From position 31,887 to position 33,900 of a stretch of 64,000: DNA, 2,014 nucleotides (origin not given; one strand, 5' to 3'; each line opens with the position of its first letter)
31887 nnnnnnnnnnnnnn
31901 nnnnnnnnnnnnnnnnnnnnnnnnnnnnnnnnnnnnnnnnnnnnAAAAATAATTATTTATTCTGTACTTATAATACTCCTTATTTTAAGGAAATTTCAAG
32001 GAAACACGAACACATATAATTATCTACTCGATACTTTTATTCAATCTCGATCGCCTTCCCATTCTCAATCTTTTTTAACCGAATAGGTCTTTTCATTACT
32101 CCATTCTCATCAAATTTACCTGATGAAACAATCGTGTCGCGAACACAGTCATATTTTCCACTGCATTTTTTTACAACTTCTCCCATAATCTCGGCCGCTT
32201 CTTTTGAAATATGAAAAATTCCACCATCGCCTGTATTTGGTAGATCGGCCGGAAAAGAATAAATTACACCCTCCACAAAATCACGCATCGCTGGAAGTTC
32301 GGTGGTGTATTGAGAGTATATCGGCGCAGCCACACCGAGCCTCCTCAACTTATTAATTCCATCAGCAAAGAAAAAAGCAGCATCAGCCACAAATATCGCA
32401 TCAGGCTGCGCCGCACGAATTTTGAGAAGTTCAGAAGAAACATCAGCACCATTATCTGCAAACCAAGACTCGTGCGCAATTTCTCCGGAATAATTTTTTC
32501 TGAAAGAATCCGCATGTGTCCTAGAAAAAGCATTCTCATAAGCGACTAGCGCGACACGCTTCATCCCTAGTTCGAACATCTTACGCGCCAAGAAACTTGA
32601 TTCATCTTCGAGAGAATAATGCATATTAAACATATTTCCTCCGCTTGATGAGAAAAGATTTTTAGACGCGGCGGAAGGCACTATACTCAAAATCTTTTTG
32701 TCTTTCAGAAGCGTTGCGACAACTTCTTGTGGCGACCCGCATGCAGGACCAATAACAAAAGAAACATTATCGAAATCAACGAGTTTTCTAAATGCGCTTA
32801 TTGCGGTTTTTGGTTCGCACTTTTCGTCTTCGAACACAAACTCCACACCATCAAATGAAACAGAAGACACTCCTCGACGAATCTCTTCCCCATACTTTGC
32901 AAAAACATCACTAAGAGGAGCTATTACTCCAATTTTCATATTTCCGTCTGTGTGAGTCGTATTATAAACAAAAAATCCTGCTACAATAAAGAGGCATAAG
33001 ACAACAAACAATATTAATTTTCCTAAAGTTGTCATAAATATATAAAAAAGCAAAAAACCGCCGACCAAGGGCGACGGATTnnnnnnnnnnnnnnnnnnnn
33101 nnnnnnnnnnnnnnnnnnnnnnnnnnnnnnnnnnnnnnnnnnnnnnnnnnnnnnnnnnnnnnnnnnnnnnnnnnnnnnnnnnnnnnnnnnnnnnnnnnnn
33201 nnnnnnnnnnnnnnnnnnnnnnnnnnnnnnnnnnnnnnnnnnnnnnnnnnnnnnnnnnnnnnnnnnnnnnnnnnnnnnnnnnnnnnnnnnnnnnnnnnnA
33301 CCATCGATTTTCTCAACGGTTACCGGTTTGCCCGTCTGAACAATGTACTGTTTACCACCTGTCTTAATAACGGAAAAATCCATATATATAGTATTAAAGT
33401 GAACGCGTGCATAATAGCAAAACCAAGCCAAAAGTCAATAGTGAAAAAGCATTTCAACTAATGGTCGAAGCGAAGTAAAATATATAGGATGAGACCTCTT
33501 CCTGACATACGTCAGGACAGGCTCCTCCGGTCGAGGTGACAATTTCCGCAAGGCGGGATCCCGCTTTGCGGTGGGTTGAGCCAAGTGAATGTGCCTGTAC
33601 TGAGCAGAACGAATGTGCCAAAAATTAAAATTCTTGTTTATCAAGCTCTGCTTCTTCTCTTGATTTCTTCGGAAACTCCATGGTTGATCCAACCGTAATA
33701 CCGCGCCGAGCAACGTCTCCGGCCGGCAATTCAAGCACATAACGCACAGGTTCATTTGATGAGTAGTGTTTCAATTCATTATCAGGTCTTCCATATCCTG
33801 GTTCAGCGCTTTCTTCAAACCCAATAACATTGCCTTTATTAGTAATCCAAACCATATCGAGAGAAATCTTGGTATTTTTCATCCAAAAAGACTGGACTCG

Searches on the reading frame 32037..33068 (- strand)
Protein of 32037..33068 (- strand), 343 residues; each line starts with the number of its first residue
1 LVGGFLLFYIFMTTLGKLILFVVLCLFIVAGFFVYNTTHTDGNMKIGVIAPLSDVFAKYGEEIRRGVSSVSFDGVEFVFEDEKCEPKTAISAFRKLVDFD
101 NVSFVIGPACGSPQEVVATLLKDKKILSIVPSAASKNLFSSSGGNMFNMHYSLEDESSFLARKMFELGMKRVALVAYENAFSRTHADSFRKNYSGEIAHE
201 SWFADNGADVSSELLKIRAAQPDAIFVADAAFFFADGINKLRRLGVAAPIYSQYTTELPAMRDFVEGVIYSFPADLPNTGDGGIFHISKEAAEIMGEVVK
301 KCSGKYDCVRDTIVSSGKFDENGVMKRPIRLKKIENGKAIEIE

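Call 39: search_protein_families(library=pfam, proteins=[window:32037-33068:-], max_evalue=0.00001)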
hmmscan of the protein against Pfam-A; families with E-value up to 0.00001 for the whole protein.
window:32037-33068:- (343 aa): 2 families
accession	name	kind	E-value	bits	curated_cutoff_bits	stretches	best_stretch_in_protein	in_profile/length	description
PF13458.12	Peripla_BP_6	-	1.1e-25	91.4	31.7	1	45-271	3-246/343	Periplasmic binding protein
PF01094.35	ANF_receptor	-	1.6e-09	37.8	25.4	1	75-231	25-186/353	Receptor family ligand binding region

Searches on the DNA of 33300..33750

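Call 55: search_rna_families(source=window, start=33300, end=33750, threshold=evalue, max_evalue=1)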
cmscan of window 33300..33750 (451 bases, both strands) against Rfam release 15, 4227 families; matches with E-value up to 1: 0.
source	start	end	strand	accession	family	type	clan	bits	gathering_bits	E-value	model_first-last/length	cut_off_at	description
